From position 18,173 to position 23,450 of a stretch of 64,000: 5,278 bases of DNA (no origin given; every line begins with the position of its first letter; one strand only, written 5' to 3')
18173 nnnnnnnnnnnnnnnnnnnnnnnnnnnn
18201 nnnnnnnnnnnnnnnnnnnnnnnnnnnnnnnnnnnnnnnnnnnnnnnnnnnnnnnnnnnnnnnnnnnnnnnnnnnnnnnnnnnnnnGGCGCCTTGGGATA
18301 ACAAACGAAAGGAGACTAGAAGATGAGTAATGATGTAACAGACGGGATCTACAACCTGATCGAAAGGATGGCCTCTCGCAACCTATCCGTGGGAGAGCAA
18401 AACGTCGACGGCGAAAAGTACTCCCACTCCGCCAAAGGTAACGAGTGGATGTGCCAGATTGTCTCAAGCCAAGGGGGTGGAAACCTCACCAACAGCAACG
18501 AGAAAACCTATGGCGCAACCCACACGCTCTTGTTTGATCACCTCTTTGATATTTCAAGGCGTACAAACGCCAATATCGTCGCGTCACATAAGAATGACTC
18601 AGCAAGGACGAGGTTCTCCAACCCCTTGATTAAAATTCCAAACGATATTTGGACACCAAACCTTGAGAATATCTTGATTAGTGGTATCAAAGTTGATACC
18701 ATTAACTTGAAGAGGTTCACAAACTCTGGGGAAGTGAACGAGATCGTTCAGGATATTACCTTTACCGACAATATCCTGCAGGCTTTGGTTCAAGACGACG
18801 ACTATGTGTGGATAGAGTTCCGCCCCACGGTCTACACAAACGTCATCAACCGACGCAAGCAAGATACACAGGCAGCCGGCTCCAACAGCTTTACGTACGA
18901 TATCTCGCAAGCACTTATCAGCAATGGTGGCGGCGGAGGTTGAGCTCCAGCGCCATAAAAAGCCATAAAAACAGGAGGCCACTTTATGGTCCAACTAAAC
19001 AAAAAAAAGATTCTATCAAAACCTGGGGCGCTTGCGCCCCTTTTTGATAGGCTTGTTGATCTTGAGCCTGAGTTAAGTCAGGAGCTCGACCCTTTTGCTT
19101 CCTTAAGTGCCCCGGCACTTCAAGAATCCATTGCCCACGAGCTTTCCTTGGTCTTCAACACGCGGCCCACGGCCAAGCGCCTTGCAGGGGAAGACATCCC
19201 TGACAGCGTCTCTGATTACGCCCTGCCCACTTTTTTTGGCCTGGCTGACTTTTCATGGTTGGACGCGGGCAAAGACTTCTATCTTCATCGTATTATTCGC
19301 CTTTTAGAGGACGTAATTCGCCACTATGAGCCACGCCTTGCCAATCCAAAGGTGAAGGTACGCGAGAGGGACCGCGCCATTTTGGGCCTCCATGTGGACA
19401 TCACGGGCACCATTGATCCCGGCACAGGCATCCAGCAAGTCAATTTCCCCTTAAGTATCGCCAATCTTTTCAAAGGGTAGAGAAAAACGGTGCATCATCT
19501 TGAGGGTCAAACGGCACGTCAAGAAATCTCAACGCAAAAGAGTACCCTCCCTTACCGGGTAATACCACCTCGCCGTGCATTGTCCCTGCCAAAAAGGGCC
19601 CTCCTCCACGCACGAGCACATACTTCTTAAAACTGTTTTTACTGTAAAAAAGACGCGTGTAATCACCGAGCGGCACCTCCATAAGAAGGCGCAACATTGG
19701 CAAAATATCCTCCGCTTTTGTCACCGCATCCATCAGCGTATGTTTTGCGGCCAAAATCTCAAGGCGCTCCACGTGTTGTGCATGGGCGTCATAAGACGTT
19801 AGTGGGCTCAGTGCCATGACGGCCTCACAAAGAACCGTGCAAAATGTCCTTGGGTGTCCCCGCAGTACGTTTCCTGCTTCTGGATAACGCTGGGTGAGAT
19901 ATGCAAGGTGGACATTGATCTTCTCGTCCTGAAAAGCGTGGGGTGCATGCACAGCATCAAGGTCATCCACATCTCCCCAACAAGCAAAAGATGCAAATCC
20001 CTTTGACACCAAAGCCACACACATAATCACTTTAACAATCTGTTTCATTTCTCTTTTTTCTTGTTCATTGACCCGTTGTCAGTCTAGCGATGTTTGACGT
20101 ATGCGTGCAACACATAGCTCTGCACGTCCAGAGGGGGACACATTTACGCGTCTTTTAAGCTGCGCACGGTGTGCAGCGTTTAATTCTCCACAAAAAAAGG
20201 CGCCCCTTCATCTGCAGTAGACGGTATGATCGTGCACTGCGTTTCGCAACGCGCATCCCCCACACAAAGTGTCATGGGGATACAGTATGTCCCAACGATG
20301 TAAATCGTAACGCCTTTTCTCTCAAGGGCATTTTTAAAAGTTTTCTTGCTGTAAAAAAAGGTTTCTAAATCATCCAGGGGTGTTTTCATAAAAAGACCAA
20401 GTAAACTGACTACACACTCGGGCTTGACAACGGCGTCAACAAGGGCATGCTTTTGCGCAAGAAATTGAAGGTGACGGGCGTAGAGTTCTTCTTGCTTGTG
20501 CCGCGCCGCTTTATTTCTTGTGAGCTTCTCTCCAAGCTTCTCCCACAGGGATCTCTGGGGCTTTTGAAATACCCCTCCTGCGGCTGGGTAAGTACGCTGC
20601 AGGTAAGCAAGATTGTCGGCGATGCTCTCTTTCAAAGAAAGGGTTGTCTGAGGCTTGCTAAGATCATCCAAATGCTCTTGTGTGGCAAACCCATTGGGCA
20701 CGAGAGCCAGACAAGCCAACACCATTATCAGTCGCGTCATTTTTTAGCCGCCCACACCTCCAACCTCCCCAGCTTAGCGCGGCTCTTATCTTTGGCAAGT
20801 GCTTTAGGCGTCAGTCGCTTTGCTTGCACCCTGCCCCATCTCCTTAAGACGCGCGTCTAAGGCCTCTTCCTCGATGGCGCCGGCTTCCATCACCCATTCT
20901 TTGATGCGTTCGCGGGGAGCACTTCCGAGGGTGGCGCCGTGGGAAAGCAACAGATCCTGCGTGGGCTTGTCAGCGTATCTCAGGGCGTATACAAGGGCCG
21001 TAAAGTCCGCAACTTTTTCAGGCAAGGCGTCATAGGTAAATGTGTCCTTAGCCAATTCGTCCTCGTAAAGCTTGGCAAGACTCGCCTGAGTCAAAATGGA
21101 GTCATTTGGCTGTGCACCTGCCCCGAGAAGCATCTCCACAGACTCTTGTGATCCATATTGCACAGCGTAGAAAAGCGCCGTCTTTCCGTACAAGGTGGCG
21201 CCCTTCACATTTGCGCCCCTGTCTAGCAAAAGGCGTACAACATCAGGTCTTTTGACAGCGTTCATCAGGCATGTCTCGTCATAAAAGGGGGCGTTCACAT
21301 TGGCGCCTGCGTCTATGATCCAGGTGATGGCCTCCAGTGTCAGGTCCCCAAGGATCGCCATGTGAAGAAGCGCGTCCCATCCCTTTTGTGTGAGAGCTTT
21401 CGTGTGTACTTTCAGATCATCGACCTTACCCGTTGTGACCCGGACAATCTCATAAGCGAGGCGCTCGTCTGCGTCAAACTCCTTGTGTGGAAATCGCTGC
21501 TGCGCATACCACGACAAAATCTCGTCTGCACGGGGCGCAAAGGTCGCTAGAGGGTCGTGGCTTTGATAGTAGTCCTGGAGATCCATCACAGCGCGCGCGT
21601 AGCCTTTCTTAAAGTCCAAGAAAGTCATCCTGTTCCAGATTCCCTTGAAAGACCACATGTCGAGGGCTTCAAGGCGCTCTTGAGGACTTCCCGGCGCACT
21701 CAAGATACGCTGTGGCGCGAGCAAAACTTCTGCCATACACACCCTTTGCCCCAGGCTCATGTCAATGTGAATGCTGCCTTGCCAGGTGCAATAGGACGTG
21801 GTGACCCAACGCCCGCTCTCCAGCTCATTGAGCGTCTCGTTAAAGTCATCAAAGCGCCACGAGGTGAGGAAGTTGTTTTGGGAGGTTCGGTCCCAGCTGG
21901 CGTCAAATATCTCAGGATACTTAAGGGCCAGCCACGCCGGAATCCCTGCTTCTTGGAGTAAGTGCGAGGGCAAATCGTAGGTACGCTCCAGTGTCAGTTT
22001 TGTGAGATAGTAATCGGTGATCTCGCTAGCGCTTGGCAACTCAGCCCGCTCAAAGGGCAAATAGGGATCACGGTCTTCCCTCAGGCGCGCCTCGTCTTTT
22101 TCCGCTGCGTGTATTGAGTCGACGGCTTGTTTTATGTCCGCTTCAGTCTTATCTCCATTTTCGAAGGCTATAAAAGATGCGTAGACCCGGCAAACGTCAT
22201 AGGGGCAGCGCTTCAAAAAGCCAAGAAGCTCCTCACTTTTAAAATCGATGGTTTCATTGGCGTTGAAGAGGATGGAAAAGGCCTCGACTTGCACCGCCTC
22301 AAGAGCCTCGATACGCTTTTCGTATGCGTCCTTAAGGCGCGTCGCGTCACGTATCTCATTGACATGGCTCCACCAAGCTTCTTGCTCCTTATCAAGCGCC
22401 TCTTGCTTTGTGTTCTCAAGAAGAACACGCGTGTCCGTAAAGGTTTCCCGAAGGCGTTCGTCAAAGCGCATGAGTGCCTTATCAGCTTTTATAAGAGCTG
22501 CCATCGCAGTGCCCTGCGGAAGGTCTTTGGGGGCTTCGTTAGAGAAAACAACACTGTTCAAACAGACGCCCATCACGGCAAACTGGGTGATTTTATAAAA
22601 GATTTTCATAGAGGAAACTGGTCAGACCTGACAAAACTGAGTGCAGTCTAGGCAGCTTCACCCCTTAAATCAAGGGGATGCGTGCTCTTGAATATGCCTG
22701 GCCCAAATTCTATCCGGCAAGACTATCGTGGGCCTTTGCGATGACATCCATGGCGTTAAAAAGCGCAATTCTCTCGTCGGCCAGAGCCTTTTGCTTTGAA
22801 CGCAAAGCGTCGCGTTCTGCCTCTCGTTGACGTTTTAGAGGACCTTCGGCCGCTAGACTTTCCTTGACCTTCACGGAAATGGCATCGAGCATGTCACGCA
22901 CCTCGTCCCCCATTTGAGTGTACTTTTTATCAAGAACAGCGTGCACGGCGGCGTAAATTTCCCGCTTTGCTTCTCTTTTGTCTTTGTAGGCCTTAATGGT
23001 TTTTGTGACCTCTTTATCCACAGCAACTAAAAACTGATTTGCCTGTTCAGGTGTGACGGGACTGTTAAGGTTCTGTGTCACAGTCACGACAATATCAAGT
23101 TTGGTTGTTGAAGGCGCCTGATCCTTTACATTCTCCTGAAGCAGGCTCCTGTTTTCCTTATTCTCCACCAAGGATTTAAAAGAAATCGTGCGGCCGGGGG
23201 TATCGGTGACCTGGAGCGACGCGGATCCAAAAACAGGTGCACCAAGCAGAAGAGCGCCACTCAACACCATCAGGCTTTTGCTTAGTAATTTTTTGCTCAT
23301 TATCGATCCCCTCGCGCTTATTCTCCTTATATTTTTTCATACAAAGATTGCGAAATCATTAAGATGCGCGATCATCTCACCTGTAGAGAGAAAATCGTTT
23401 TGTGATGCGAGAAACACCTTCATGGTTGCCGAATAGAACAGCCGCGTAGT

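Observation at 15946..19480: Orphan three-gene T6SS module (sheath fusion, Hcp-like, TssE) with no other core genes nearby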

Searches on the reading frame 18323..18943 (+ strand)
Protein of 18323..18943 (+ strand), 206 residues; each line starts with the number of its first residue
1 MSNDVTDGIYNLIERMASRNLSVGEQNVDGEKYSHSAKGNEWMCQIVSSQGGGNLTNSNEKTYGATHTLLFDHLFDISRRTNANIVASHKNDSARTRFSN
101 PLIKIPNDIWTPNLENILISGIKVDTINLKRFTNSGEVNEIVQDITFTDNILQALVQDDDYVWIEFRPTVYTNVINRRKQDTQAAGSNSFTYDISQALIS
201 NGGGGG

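Call 4: search_protein_families(library=pfam, proteins=[window:18323-18943:+], max_evalue=0.01)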
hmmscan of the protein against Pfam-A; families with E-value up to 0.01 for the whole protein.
window:18323-18943:+ (206 aa): 0 families

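Call 5: search_protein_families(library=ncbifam, proteins=[window:18323-18943:+], max_evalue=0.01)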
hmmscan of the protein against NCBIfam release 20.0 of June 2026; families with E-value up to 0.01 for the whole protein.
window:18323-18943:+ (206 aa): 0 families

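Call 29: find_homologous_proteins(query=window:18323-18943:+, max_evalue=0.001)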
Query window:18323-18943:+ (206 aa): 13 proteins with E <= 0.001 among 117 candidates.
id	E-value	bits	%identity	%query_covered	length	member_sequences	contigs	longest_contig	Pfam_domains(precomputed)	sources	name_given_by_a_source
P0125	5.7e-126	436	96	97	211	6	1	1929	-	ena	-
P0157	1.1e-111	389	85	95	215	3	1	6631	-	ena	-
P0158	7.7e-101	354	77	100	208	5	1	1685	-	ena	-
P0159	2.6e-99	349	76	100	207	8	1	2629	-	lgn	-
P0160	4.5e-91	322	74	93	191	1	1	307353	-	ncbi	ncbi:MAG: hypothetical protein ACK5YY_03130 [Alphaproteobacteria bacterium]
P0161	1.2e-84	301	69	97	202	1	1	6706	-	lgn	-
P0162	3.6e-79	283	64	99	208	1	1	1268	-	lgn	-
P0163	1.1e-76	275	66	93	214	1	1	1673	-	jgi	jgi:hypothetical protein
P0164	4.8e-76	273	65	97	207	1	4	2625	-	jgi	jgi:hypothetical protein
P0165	2.1e-75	271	62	94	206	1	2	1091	-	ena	-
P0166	2.4e-74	267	64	93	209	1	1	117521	-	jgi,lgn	jgi:hypothetical protein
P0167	1.9e-68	248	60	96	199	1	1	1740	-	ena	-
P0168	2.6e-67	244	59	97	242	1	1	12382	-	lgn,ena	-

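Call 34: search_solved_structures(query=A2, max_evalue=10, show_alignments=2)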
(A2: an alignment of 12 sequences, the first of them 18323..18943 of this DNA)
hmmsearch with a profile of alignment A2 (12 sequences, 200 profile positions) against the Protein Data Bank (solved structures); distinct sequences matched with E-value up to 10: 1.
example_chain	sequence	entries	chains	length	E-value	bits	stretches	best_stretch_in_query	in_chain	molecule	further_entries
3v4h_A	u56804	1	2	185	0.0054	19.7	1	27-192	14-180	hypothetical protein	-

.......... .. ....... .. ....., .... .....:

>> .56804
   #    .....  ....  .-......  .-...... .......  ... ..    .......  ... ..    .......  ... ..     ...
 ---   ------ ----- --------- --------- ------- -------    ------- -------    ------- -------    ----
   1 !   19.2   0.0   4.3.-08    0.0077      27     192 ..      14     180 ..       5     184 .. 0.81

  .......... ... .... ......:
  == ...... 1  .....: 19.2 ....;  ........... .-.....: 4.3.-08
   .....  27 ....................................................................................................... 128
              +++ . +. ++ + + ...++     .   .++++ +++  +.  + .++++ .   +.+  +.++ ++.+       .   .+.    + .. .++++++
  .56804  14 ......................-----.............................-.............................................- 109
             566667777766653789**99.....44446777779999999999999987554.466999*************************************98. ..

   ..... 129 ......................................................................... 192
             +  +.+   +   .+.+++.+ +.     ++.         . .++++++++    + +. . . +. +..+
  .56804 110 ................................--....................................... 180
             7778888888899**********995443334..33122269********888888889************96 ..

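Call 35: search_protein_families(library=pfam, alignment_id=A2, max_evalue=10)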
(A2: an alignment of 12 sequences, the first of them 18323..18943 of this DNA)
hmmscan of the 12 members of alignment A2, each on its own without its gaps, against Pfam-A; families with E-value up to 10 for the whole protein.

A. member 1, window:18323-18943:+ (206 aa): 0 families

B. families by the number of members that match (of 12 scanned): 3 families
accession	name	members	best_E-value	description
PF01938.26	TRAM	1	0.097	TRAM domain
PF01063.24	Aminotran_4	1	0.13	Amino-transferase class IV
PF19567.5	CpsB_CapC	1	0.2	Capsular polysaccharide synthesis, CpsB/CapC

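Call 36: predict_structure(alignment_id=A1)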
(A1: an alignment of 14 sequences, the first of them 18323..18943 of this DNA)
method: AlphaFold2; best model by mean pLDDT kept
length: 206 residues; sequences in the alignment: 14
mean_pLDDT: 58.7   pTM: 0.56
mean pLDDT of the five models: 58.7, 54.3, 53.7, 48.9, 47.4
residues with pLDDT >= 90: 0; 70-90: 83; 50-70: 37; < 50: 86
segments of 3 or more residues with pLDDT < 50: 1-40, 57-98, 203-206
pLDDT, mean of each block of 10 residues (from residue 1): 42 47 32 35 71 52 40 37 30 43 68 71 80 65 82 77 79 78 79 74 47
secondary structure, 60 per line:
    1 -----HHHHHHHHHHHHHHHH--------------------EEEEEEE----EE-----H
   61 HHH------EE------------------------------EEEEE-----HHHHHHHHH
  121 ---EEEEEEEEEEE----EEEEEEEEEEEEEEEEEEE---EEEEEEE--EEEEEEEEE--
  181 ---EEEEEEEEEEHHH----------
elements in order: H6-21 E42-48 H60-63 E102-106 H112-120 E124-134 E139-157 E161-167 E170-178 E184-193

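Call 38: search_protein_representatives(alignment_id=A1)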
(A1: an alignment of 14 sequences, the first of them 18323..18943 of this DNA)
Query: 14 sequences, 206 profile positions. Proteins with E-value up to 0.001 (for the whole library): 65; up to 1e-10: 12; up to 1e-30: 2. The best 65 are listed.
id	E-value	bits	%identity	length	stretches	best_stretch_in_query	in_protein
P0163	2.2e-111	386.7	-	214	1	2-205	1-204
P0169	2.9e-49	183.8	-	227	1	16-204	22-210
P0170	1.1e-26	110.1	-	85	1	2-80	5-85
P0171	4.3e-22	95.1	-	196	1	19-192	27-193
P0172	5.0e-20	88.3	-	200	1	57-201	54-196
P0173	3.2e-18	82.4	-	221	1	10-202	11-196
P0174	3.5e-15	72.5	-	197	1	13-190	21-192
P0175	8.0e-13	64.8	-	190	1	71-193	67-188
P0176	2.4e-12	63.2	-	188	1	74-189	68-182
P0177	7.1e-12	61.7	-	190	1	30-193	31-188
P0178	8.8e-12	61.4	-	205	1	29-192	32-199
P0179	4.4e-11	59.1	-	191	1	26-191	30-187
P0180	1.3e-10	57.6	-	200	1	24-193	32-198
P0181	2.0e-10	56.9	-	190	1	31-188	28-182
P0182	8.4e-10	54.9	-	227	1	44-201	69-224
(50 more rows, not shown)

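Call 41: search_solved_structures(query=A3, max_evalue=10, show_alignments=1)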
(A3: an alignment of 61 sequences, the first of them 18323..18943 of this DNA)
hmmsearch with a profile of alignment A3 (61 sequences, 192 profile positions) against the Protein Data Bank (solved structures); distinct sequences matched with E-value up to 10: 12.
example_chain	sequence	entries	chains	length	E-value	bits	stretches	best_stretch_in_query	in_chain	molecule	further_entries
7fcf_B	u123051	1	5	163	2.6e-10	43.2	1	42-189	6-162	Fimbrial protein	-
9qpe_A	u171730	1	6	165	4.8e-10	42.4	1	50-188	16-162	Hcp family type VI secretion system effector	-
3v4h_A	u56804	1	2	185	2.6e-09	40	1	34-189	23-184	hypothetical protein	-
5xeu_A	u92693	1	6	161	2e-08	37.1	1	41-188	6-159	Hcp1 family type VI secretion system effector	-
7fcf_A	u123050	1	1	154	3e-07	33.2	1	42-180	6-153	Fimbrial protein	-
5xhh_A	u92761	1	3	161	4e-07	32.9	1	42-188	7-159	Hcp1 family type VI secretion system effector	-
4tv4_A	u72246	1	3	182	2.1e-06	30.5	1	32-189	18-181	Uncharacterized protein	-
8yun_A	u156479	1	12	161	4.4e-06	29.5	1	41-189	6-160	Hcp1 family type VI secretion system effector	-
4w64_A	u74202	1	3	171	5.2e-06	29.2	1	55-190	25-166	Type VI secretion system effector, Hcp1 family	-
3eaa_A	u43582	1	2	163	0.00019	24.1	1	41-179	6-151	EvpC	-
5mxn_1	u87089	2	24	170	0.022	17.4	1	44-145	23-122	Haemolysin co-regulated protein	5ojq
8bfy_A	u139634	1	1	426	1.3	11.6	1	96-127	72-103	Putative secreted cellobiose-binding (Transport system associated)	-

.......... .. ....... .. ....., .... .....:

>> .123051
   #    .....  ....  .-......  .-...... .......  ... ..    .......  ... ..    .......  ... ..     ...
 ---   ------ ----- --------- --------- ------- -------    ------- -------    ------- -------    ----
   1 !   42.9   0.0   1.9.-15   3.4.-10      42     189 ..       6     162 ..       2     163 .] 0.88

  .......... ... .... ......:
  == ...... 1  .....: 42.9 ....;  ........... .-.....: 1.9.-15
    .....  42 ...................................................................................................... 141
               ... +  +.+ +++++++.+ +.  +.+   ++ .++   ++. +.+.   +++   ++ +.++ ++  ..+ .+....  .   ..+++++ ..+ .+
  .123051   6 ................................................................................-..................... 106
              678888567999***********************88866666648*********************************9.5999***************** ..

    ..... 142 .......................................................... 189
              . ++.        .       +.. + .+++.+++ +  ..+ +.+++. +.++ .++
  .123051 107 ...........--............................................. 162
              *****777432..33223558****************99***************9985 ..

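Call 42: fold_search(model_id=the predicted structure, library=pdb)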
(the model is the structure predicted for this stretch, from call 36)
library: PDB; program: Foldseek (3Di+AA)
matches with E <= 10: 636; with E <= 0.001: 48
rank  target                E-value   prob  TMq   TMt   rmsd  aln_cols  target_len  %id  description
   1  4w64_C                1.0e-06  1.00  0.44  0.54  17.5       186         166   14  Hcp1 protein from Acinetobacter baumannii AB0057 (released 2015-07-01)
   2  8yun_J                1.4e-06  1.00  0.40  0.57   3.3       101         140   16  The crystal structure of HNBP001-HCP (released 2025-07-02)
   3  4w64_A                1.7e-06  1.00  0.53  0.63   7.1       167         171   11  Hcp1 protein from Acinetobacter baumannii AB0057 (released 2015-07-01)
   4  8yun_B                2.2e-06  1.00  0.41  0.57   3.6       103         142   16  The crystal structure of HNBP001-HCP (released 2025-07-02)
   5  8yun_C                3.1e-06  1.00  0.40  0.57   3.6       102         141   17  The crystal structure of HNBP001-HCP (released 2025-07-02)
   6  8yun_D                3.3e-06  1.00  0.41  0.58   3.2       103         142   16  The crystal structure of HNBP001-HCP (released 2025-07-02)
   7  8yun_A                3.5e-06  1.00  0.41  0.58   3.2       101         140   15  The crystal structure of HNBP001-HCP (released 2025-07-02)
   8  8yun_E                3.7e-06  1.00  0.41  0.56   3.6       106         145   16  The crystal structure of HNBP001-HCP (released 2025-07-02)
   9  8yun_F                3.9e-06  1.00  0.41  0.58   3.2       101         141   16  The crystal structure of HNBP001-HCP (released 2025-07-02)
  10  8yun_G                4.6e-06  1.00  0.41  0.58   2.8       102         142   15  The crystal structure of HNBP001-HCP (released 2025-07-02)
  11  4tv4_C                1.3e-05  1.00  0.41  0.56   3.5       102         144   16  Crystal structure of a Putative uncharacterized protein from Burkholderia pseudomallei (released 2014-07-30)
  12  4tv4_B                1.5e-05  1.00  0.40  0.56   3.3       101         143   16  Crystal structure of a Putative uncharacterized protein from Burkholderia pseudomallei (released 2014-07-30)
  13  4tv4_A                2.5e-05  1.00  0.40  0.55   3.7       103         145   16  Crystal structure of a Putative uncharacterized protein from Burkholderia pseudomallei (released 2014-07-30)
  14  6a2v_E                4.2e-05  1.00  0.48  0.64   4.9       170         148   14  Crystal structure of Hcp protein (released 2018-09-19)
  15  6a2v_B                4.4e-05  1.00  0.49  0.61   5.6       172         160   14  Crystal structure of Hcp protein (released 2018-09-19)
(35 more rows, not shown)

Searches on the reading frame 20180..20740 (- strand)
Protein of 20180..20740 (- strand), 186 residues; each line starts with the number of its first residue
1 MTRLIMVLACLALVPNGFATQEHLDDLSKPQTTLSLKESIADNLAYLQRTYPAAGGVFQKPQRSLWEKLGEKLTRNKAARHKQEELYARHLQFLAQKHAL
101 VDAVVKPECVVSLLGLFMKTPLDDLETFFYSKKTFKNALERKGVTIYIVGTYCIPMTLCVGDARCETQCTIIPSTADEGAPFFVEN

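Call 4: search_protein_families(library=pfam, proteins=[window:20180-20740:-], max_evalue=0.01)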
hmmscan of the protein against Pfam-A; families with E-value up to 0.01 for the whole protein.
window:20180-20740:- (186 aa): 1 family
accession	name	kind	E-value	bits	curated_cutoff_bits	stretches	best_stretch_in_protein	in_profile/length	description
PF21354.3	STAT_linker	-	0.004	18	27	1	58-126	6-71/78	Signal transducer and activator of transcription, linker domain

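Call 5: search_protein_families(library=ncbifam, proteins=[window:20180-20740:-], max_evalue=0.01)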
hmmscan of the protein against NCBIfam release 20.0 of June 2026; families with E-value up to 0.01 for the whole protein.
window:20180-20740:- (186 aa): 0 families

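Call 78: search_protein_families(library=pfam, proteins=[window:20180-20740:-], max_evalue=1)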
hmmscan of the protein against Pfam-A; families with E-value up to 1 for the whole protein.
window:20180-20740:- (186 aa): 2 families
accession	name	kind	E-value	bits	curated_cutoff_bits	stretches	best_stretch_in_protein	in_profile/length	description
PF21354.3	STAT_linker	-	0.004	18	27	1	58-126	6-71/78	Signal transducer and activator of transcription, linker domain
PF04286.17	DUF445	-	0.16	12.2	33.8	1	27-105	240-319/368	Protein of unknown function (DUF445)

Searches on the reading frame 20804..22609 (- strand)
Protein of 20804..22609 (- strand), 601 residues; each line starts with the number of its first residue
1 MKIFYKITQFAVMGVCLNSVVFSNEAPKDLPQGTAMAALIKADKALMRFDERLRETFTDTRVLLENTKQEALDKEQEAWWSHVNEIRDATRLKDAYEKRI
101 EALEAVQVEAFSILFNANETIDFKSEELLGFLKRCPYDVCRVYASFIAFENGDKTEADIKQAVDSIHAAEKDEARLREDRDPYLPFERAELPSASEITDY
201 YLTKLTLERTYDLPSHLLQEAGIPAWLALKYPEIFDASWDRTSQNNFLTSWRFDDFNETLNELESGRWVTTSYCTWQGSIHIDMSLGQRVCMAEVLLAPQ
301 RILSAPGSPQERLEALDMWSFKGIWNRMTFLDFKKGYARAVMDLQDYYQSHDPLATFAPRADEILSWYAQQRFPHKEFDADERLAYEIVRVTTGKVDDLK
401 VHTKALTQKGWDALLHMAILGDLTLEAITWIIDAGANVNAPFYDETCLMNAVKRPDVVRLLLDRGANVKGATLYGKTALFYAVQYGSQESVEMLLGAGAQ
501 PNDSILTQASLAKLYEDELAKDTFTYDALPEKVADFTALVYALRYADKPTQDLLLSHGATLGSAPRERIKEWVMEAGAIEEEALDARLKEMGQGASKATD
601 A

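Call 4: search_protein_families(library=pfam, proteins=[window:20804-22609:-], max_evalue=0.01)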
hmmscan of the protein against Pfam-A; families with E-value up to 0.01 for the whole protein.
window:20804-22609:- (601 aa): 5 families
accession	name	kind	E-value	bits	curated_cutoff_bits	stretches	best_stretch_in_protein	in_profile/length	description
PF12796.13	Ank_2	-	4.5e-15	56.4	27.3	1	415-503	1-88/90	Ankyrin repeats (3 copies)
PF00023.36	Ank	-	3e-14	52.8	21.1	1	474-502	1-29/33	Ankyrin repeat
PF13606.12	Ank_3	-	2.1e-08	34.1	22.3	0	474-502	1-29/30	Ankyrin repeat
PF13637.12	Ank_4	-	5.5e-07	30.2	22.7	1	455-495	10-50/50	Ankyrin repeats (many copies)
PF13857.12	Ank_5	-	7.2e-05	23.5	27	1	432-482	2-56/56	Ankyrin repeats (many copies)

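Call 5: search_protein_families(library=ncbifam, proteins=[window:20804-22609:-], max_evalue=0.01)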
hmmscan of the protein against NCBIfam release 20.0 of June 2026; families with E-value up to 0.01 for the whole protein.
window:20804-22609:- (601 aa): 3 families
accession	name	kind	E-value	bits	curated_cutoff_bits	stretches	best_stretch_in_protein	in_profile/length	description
NF043023.1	T4SS_AnkH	equivalog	1e-05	24.5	600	1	443-511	31-99/467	Dot/Icm T4SS effector AnkH/LegA3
NF043029.1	T4SS_AnkY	equivalog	1e-05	24.2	600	1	443-502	457-518/543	Dot/Icm T4SS effector AnkY/LegA9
NF041931.2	MzaA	equivalog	0.0028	16.6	800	1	426-504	16-97/726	MZA anti-phage system associated sigma-70 family RNA polymerase sigma factor MzaA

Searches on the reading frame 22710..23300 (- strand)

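Call 4: search_protein_families(library=pfam, proteins=[window:22710-23300:-], max_evalue=0.01)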
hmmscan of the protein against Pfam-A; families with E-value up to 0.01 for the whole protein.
window:22710-23300:- (196 aa): 1 family
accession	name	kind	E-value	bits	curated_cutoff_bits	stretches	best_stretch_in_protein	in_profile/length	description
PF20733.2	LRIM1_dimer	-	0.0039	17.6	35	1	41-180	18-154/187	Dimerization domain in LRIM1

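Call 5: search_protein_families(library=ncbifam, proteins=[window:22710-23300:-], max_evalue=0.01)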
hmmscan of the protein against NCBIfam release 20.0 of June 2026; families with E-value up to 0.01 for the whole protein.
window:22710-23300:- (196 aa): 0 families

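Call 78: search_protein_families(library=pfam, proteins=[window:22710-23300:-], max_evalue=1)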
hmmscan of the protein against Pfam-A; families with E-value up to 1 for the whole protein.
window:22710-23300:- (196 aa): 3 families
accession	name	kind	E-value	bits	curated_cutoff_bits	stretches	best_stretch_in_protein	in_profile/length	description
PF20733.2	LRIM1_dimer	-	0.0039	17.6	35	1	41-180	18-154/187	Dimerization domain in LRIM1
PF09969.14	DUF2203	-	0.13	13.4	24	1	83-147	4-68/122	Uncharacterized conserved protein (DUF2203)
PF05478.16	Prominin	-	0.16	10.5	34.3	1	95-150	172-227/799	Prominin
